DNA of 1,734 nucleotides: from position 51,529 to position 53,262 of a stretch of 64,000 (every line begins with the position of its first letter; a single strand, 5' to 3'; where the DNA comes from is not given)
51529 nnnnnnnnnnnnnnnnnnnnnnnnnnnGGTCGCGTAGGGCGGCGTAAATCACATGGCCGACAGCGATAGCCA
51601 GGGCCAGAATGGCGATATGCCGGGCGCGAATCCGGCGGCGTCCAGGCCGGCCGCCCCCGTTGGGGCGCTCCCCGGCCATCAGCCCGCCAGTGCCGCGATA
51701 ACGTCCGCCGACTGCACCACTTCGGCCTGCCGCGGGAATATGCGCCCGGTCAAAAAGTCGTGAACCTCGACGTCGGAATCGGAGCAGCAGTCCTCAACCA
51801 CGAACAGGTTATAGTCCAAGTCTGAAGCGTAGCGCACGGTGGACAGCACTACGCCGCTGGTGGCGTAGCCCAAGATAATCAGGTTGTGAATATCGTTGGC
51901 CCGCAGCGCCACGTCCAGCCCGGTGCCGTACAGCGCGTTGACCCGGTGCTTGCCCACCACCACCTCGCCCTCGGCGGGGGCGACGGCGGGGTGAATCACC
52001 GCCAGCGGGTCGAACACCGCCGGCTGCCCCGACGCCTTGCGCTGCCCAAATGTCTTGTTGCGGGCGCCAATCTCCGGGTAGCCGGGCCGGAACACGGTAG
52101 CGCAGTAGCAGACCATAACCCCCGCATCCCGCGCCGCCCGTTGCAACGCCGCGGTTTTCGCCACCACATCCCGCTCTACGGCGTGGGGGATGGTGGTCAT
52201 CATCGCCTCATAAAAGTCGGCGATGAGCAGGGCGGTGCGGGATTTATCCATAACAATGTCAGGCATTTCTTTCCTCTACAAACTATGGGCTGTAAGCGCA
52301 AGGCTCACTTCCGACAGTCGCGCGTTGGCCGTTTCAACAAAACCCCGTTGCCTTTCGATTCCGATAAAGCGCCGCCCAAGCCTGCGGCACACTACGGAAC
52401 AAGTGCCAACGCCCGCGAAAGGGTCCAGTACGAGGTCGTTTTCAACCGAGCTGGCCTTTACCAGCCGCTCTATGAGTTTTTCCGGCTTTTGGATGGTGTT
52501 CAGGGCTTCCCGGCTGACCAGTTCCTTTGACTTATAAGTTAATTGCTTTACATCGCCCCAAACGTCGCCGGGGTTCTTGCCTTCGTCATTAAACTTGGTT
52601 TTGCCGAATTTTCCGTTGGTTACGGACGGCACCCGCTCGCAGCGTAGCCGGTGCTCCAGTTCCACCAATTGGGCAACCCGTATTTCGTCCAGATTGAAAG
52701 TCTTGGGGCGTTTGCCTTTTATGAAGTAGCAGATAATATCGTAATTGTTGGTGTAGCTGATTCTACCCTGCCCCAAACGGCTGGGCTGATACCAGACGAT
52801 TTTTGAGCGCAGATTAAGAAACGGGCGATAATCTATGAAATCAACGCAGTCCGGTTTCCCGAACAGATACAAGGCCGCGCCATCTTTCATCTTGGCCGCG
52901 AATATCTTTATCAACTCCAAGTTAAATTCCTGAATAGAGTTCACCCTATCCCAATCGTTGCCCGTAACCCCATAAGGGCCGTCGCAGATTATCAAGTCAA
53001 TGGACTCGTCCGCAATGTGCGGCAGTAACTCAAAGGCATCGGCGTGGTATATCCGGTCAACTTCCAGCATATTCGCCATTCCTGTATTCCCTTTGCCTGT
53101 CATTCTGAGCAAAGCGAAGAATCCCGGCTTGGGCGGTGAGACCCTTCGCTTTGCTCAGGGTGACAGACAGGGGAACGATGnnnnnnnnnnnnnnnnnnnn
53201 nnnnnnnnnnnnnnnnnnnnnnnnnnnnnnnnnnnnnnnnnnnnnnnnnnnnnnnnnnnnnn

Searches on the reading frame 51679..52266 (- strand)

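Call 6: search_protein_families(library=pfam, proteins=[window:51679-52266:-], max_evalue=0.01)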
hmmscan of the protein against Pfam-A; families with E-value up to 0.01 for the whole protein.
window:51679-52266:- (195 aa): 1 family
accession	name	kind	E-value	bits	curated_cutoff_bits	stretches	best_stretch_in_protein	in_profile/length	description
PF00857.26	Isochorismatase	-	4.9e-33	115.1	27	1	11-188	1-175/175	Isochorismatase domain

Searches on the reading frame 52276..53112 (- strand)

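Call 6: search_protein_families(library=pfam, proteins=[window:52276-53112:-], max_evalue=0.01)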
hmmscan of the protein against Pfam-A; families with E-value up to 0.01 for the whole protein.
window:52276-53112:- (278 aa): 3 families
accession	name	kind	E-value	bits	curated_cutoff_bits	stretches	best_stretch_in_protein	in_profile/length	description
PF01555.25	N6_N4_Mtase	-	3e-35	122.6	26.7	1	38-263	1-220/221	DNA methylase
PF01170.24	UPF0020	-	0.00065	19.9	22.3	0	9-84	95-166/197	RMKL-like, methyltransferase domain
PF02475.24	TRM5-TYW2_MTfase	-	0.0038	17.6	28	1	218-255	30-69/164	TRM5/TYW2 methyltransferase domain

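Call 40: search_protein_families(library=padloc, proteins=[window:52276-53112:-], max_evalue=0.01)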
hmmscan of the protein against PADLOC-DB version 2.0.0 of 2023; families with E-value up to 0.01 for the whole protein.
window:52276-53112:- (278 aa): 64 families (the best 25 are shown)
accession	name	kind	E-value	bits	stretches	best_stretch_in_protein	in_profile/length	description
PDLC03299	MTase_II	-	1.8e-44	150.4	1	19-268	15-259/296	Type II methyltransferase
PDLC03371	MTase_II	-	2.4e-42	143.3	1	17-269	9-255/260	Type II methyltransferase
PDLC03320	MTase_II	-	3.6e-32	109.7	1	20-271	34-279/289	Type II methyltransferase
PDLC03387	MTase_II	-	5.7e-26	89.3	1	100-268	141-278/289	Type II methyltransferase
PDLC03238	MTase_II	-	6.4e-25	86.1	1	17-268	122-365/428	Type II methyltransferase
PDLC03216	MTase_II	-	7.8e-25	85.6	2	205-270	194-259/364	Type II methyltransferase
PDLC03230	MTase_II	-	9.4e-24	82.4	1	18-267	35-283/360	Type II methyltransferase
PDLC03738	oMTase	-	3.2e-22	76.7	1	205-270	204-269/376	orphan methyltransferase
PDLC03251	MTase_II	-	3.3e-21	73.8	1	15-268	1-268/282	Type II methyltransferase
PDLC03339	MTase_II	-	2.8e-19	67.2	1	112-269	116-274/399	Type II methyltransferase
PDLC03300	MTase_II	-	6e-19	66.2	1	159-268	175-278/302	Type II methyltransferase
PDLC03353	MTase_II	-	4.3e-18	63.8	2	208-267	192-251/260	Type II methyltransferase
PDLC03228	MTase_II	-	4.7e-17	60.6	2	207-272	146-211/227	Type II methyltransferase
PDLC03350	MTase_II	-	9e-17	59.4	2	209-268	238-297/312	Type II methyltransferase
PDLC03327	MTase_II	-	3.6e-16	57.3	1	24-260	45-278/319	Type II methyltransferase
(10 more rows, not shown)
